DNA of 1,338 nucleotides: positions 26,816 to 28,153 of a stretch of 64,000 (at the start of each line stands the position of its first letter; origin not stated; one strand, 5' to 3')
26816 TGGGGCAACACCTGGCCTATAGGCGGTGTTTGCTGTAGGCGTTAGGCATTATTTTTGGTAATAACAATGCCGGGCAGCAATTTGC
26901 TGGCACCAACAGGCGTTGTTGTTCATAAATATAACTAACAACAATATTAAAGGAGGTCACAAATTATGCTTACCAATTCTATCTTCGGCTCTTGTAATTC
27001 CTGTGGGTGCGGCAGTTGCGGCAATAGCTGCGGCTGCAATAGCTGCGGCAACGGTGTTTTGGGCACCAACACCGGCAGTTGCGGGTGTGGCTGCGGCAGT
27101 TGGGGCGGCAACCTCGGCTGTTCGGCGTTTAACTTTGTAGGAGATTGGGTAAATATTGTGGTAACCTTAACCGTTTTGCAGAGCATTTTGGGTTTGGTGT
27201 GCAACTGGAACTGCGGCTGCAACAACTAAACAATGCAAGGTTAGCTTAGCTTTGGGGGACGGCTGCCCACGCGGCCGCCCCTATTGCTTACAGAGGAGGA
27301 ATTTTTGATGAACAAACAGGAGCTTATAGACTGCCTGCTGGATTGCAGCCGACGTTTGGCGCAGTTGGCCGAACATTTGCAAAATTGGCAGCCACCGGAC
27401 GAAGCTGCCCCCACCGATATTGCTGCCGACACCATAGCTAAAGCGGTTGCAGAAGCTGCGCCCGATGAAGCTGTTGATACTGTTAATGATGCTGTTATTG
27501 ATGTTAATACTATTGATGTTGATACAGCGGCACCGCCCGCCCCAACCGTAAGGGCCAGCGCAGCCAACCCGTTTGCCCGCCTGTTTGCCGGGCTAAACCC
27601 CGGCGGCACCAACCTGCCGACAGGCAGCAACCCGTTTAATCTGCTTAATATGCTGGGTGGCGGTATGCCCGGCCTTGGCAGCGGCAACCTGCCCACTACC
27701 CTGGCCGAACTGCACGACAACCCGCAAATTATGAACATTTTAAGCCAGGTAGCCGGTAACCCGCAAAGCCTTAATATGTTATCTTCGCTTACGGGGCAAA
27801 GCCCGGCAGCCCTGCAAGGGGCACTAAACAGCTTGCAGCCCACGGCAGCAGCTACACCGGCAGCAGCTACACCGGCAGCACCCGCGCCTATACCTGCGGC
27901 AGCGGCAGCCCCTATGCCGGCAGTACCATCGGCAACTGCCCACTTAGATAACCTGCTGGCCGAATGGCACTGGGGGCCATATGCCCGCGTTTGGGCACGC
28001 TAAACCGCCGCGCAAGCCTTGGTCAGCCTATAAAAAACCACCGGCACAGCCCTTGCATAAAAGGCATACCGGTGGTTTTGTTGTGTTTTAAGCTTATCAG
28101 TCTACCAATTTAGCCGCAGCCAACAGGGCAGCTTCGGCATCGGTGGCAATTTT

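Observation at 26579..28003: Two unannotated, extremely Cys-rich small proteins (22% and 16% Cys) encoded beside and opposite to the SCIFF radical-SAM locus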

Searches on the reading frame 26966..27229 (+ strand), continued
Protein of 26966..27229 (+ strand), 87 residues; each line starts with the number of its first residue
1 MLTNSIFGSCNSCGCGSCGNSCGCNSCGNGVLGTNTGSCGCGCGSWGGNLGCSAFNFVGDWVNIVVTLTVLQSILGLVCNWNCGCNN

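Call 68: search_protein_families(library=pfam, proteins=[L010:9557-10366:-, L008:6187-7080:+, L015:2278-3156:-, L011:312-2222:-, L013:4611-5984:-, L016:1814-2683:+, L008:1276-3330:+, L013:8942-9991:+, L013:11009-12577:-, L014:6496-7440:+], max_evalue=0.0001)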
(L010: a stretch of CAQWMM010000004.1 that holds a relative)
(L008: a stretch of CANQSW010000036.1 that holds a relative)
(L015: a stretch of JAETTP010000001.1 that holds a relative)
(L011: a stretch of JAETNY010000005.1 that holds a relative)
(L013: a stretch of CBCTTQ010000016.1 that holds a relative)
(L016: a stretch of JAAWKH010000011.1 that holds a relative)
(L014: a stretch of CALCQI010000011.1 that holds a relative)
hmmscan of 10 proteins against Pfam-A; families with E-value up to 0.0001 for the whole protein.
L010:9557-10366:- (269 aa): 1 family
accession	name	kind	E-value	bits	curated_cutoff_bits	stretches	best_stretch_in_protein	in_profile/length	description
PF01177.27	Asp_Glu_race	-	6.1e-15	56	31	1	35-218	25-204/211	Asp/Glu/Hydantoin racemase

L008:6187-7080:+ (297 aa): 1 family
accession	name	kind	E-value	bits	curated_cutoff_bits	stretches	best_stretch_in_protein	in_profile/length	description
PF02096.25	60KD_IMP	-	5.6e-51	173.2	35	1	33-213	1-163/163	60Kd inner membrane protein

L015:2278-3156:- (292 aa): 1 family
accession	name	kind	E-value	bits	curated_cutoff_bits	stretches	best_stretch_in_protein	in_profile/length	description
PF20335.4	DUF6630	-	3.7e-29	102.6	27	1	126-289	3-156/158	Domain of unknown function (DUF6630)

L011:312-2222:- (636 aa): 5 families
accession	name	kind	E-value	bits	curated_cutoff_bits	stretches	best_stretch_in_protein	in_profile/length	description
PF01134.28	GIDA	-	1.9e-158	528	22.1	1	24-420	1-390/391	Glucose inhibited division protein A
PF13932.14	SAM_GIDA_C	-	1.5e-25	89.2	27.1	1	574-630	1-57/57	tRNA modifying enzyme MnmG/GidA C-terminal helical bundle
PF21680.2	GIDA_C_1st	-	1.6e-18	67.6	24.7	1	484-570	3-96/96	tRNA modifying enzyme MnmG/GidA C-terminal helical domain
PF07992.20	Pyr_redox_2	-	1e-06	28.8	26.1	1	23-67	1-44/291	Pyridine nucleotide-disulphide oxidoreductase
PF12831.13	FAD_oxidored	-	4.2e-06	26.8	27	1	24-51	1-28/416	FAD dependent oxidoreductase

L013:4611-5984:- (457 aa): 3 families
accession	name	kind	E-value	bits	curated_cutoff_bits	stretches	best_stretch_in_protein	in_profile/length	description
PF00390.24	malic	-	2.4e-34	119.2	23.1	1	81-213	2-182/182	Malic enzyme, N-terminal domain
PF03949.21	Malic_M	-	1.3e-20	74.2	23.5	1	227-431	3-238/258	Malic enzyme, NAD binding domain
PF00899.27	ThiF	-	5.2e-05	22.9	28.1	0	245-284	16-55/238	ThiF family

L016:1814-2683:+ (289 aa): 1 family
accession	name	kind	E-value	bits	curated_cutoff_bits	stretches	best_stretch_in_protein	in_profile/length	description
PF12784.13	PDDEXK_2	-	2.4e-12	47.5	27.4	1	48-160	38-151/229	PD-(D/E)XK nuclease family transposase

L008:1276-3330:+ (684 aa): 0 families

L013:8942-9991:+ (349 aa): 1 family
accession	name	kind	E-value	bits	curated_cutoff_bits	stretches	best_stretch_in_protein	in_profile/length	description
PF22564.2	HAAS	-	9e-13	48.8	27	1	8-62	1-55/55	HAAS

L013:11009-12577:- (522 aa): 8 families
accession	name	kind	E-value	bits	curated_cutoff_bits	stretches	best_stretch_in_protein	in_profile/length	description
PF08973.16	TM1506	-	1.3e-40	138.6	27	1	8-134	2-129/130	Domain of unknown function (DUF1893)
PF00248.27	Aldo_ket_red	-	9.1e-40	137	24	1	155-419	1-281/291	Aldo/keto reductase family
PF13187.11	Fer4_9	-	3.3e-09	37.1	27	1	439-505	2-50/52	4Fe-4S dicluster domain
PF13534.11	Fer4_17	-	1.6e-07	32.2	22.2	1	439-506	2-60/61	4Fe-4S dicluster domain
PF13746.11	Fer4_18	-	2.6e-07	31.3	27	0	483-512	52-81/114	4Fe-4S dicluster domain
PF14697.11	Fer4_21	-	7.5e-06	26.4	35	0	489-504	5-20/59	4Fe-4S dicluster domain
PF13237.11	Fer4_10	-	1.1e-05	25.7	25.5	0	438-503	8-53/53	4Fe-4S dicluster domain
PF12838.12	Fer4_7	-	3.9e-05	24.5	27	0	439-504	2-50/52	4Fe-4S dicluster domain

L014:6496-7440:+ (314 aa): 2 families
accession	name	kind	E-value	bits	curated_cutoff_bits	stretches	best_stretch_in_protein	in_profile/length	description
PF02588.21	YitT_membrane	-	1.7e-47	162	24.3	1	38-237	3-201/205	Uncharacterised 5xTM membrane BCR, YitT family COG1284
PF10035.14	DUF2179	-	2e-21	76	22.8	1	246-300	1-55/55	Uncharacterized protein conserved in bacteria (DUF2179)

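Call 76: search_dna_similar(query=window:26966-27229:+, collection=phages, mode=protein, max_evalue=0.01, max_rows=5)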
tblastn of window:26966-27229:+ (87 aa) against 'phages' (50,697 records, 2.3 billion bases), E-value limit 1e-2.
No match.

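Call 77: search_dna_similar(query=window:26966-27229:+, collection=plasmids, mode=protein, max_evalue=0.01, max_rows=5)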
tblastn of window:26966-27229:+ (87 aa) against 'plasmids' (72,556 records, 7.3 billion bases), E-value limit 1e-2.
No match.
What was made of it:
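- There are no phage or plasmid copies (calls 76, 77).
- Tried and rejected: No phage or plasmid tblastn hit (calls 76, 77).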

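Call 80: search_protein_families(library=phrogs, proteins=[window:26966-27229:+], max_evalue=0.1)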
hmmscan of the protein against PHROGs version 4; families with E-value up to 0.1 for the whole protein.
window:26966-27229:+ (87 aa): 0 families

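Call 81: search_protein_families(library=ncbifam, alignment_id=A1, max_evalue=1)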
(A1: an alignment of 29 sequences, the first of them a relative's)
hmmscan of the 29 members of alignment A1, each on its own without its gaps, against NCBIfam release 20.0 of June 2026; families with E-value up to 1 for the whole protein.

A. member 1, P0001 (87 aa): 0 families

B. families by the number of members that match (of 29 scanned): 3 families
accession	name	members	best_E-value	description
NF033203.1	entero_EhxA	1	0.34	enterohemolysin EhxA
NF033943.0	RTX_toxin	1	0.35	RTX family hemolysin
NF045727.1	GSU3529_fam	1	0.77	GSU3529 family protein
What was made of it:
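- On SCIFF / ranthipeptide precursor (PF13165, TIGR03973): None of 29 ORF2-family members hits any RiPP-precursor model (call 81).
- Tried and rejected: An NCBIfam scan of all 29 aligned ORF2 relatives also gave nothing (call 81).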

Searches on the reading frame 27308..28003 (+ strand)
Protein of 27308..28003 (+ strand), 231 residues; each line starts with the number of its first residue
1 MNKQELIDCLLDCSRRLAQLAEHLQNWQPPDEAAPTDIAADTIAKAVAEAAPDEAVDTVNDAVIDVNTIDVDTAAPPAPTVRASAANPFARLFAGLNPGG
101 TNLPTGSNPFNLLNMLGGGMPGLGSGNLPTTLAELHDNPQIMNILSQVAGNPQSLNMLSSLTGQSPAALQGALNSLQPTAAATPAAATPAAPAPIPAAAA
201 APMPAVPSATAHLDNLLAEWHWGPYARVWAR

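Call 3: search_protein_families(library=pfam, proteins=[window:27308-28003:+], max_evalue=1)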
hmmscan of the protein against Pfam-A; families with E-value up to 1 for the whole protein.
window:27308-28003:+ (231 aa): 3 families
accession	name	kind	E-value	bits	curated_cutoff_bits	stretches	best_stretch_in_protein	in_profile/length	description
PF09280.16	XPC-binding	-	0.032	14.3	26.4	1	132-170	1-40/57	XPC-binding domain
PF17830.6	STI1-HOP_DP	-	0.038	14.3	29.1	1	133-157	15-39/55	STI1/HOP, DP domain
PF09339.16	HTH_IclR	-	0.33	11.2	22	0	142-177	6-43/52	IclR helix-turn-helix domain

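Call 4: search_protein_families(library=ncbifam, proteins=[window:27308-28003:+], max_evalue=1)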
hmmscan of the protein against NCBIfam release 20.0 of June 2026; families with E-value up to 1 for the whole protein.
window:27308-28003:+ (231 aa): 1 family
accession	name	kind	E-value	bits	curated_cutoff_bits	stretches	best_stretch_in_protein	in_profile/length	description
TIGR02183.1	GRXA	equivalog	0.22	11.7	106.5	1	16-69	15-68/86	GrxA family glutaredoxin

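Call 27: find_homologous_proteins(query=window:27308-28003:+, max_evalue=0.001)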
Query window:27308-28003:+ (231 aa): 29 proteins with E <= 0.001 among 8000 candidates.
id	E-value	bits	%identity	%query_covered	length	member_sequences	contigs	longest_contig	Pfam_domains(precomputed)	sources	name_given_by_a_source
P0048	2.3e-138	477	96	100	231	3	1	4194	-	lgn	-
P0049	4.2e-66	241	61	100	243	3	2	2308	-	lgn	-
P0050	1.7e-60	222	53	99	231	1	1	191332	-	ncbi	-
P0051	7.5e-58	214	53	99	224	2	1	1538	-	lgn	-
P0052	1.4e-56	210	52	100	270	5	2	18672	-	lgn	-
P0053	5.8e-55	204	53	100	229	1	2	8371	-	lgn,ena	-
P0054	6.2e-55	204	49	99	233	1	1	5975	-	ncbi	-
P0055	6.7e-55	204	52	99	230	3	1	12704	-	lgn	-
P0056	9.2e-55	204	50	100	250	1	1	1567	-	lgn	-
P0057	2.0e-54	203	51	100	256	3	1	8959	-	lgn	-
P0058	5.7e-54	201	45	100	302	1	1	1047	-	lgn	-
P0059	7.9e-54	201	47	100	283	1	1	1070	-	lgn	-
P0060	7.9e-54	201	48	100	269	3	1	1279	-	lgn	-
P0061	1.1e-53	200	50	99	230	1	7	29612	-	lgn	-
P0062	1.7e-53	200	52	100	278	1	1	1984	-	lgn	-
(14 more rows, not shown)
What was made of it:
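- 27308..28003 (+): ORF3: a 231-aa modular protein. It has an N-terminal helix (MNKQELI..LAEHL), NPFARL/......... motifs, a four-helix unit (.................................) and an invariant C-terminal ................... Acidic and Ala/Pro linkers of variable length join the modules. 29 homologs, all unnamed and from the same clade (call 27).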

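Call 57: search_solved_structures(query=A3, max_evalue=1)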
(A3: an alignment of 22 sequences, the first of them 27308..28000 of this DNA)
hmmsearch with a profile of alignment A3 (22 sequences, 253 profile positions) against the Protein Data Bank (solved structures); distinct sequences matched with E-value up to 1: 0.

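Call 60: predict_structure(alignment_id=A3)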
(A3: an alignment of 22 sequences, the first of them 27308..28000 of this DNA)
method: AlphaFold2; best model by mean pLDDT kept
length: 231 residues; sequences in the alignment: 22
mean_pLDDT: 58.1   pTM: 0.32
mean pLDDT of the five models: 58.1, 55.9, 55.8, 54.9, 49.1
residues with pLDDT >= 90: 24; 70-90: 41; 50-70: 59; < 50: 107
segments of 3 or more residues with pLDDT < 50: 33-39, 49-85, 97-101, 119-124, 128-133, 179-207, 221-231
pLDDT, mean of each block of 10 residues (from residue 1): 93 97 86 49 50 42 36 38 47 53 55 61 48 59 79 82 79 66 34 37 45 58 43 40
secondary structure, 60 per line:
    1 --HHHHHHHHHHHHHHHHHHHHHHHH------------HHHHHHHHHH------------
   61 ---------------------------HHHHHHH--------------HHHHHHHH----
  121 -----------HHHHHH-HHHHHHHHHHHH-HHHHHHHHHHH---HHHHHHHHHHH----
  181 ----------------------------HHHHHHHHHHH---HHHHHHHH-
elements in order: H3-26 H39-48 H88-94 H109-116 H132-137 H139-150 H152-162 H166-176 H209-219 H223-230
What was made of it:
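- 27308..28003 (+): In the AF2 model, helix 3-26 has pLDDT above 90, the bundle at 132-176 about 80, and the rest is disordered (call 60).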

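Call 63: fold_search(model_id=the predicted structure, library=pdb)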
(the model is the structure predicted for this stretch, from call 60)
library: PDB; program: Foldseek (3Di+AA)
matches with E <= 10: 15; with E <= 0.001: 0
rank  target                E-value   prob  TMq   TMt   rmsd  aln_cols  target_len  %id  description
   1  1qb2_B                2.8e+00  0.11  0.13  0.27  12.5        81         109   18  CRYSTAL STRUCTURE OF THE CONSERVED SUBDOMAIN OF HUMAN PROTEIN SRP54M AT 2.1A RESOLUTION: EVIDENCE FOR THE MECHANISM OF (released 1999-10-20)
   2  7q4p_E                4.2e+00  0.20  0.17  0.55   6.6        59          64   27  U2 snRNP after ATP-dependent remodelling (released 2022-03-30)
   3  7evn_B                6.0e+00  0.09  0.17  0.47  13.3        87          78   23  The cryo-EM structure of the DDX42-SF3b complex (released 2022-08-03)
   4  6qx9_B5               7.5e+00  0.13  0.17  0.52   6.7        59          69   27  Structure of a human fully-assembled precatalytic spliceosome (pre-B complex). (released 2019-04-17)
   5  2rn7_MODEL_1_A        7.5e+00  0.09  0.15  0.28  11.3        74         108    8  NMR solution structure of TnpE protein from Shigella flexneri. Northeast Structural Genomics Target SfR125 (released 2008-01-15)
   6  6ff4_x                7.5e+00  0.08  0.17  0.46  15.7        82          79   24  human Bact spliceosome core structure (released 2018-08-29)
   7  6zqg_UB               7.5e+00  0.03  0.13  0.08  36.4       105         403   14  Cryo-EM structure of the 90S pre-ribosome from Saccharomyces cerevisiae, state Dis-C (released 2020-09-23)
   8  5hy7_C                7.9e+00  0.21  0.15  0.57   3.0        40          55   20  SF3B10-SF3B130 from Chaetomium thermophilum (released 2016-10-26)
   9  1mfq_C                7.9e+00  0.04  0.14  0.28   9.6        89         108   16  Crystal Structure Analysis of a Ternary S-Domain Complex of Human Signal Recognition Particle (released 2002-09-20)
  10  6zhe_C                7.9e+00  0.01  0.13  0.06  28.3       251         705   12  Cryo-EM structure of DNA-PK dimer (released 2020-10-21)
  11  7lf8_A                8.4e+00  0.12  0.16  0.53   4.0        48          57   17  Fab 6D12 bound to ApoL2 NTD (released 2021-08-04)
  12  3rms_C                8.4e+00  0.08  0.13  0.25   5.6        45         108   16  Crystal structure of uncharacterized protein Svir_20580 from Saccharomonospora viridis (released 2011-05-11)
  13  3rms_B                8.4e+00  0.08  0.13  0.24   5.7        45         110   16  Crystal structure of uncharacterized protein Svir_20580 from Saccharomonospora viridis (released 2011-05-11)
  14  7dvq_7                8.9e+00  0.08  0.17  0.45  11.7        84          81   23  Cryo-EM Structure of the Activated Human Minor Spliceosome (minor Bact Complex) (released 2021-03-31)
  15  2j37_W                8.9e+00  0.03  0.15  0.07  15.3       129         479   18  MODEL OF MAMMALIAN SRP BOUND TO 80S RNCS (released 2006-11-08)

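Call 80: search_protein_families(library=phrogs, proteins=[window:27308-28003:+], max_evalue=0.1)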
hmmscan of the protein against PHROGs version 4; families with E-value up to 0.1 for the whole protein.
window:27308-28003:+ (231 aa): 1 family
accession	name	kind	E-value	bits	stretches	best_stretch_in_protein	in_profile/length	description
phrog_2292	-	unknown function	0.053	14.5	0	36-71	32-65/105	-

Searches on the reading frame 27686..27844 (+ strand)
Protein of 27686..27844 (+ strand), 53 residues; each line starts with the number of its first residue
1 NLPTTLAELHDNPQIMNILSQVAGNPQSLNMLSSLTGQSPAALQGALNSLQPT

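Call 85: search_solved_structures(query=window:27686-27844:+, max_evalue=10)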
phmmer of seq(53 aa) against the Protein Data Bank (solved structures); distinct sequences matched with E-value up to 10: 4.
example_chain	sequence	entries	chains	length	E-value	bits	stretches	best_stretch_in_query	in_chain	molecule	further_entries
8g8i_A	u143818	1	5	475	0.022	18.2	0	8-32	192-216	C3HR3_9r_shift4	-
8eoz_B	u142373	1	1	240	0.062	16.8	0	8-32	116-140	C3HR3_4r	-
3f84_A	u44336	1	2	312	0.54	13.9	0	7-42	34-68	CFA/I fimbrial subunit B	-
4ll8_A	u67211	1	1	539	1.2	12.9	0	11-49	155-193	Myosin-4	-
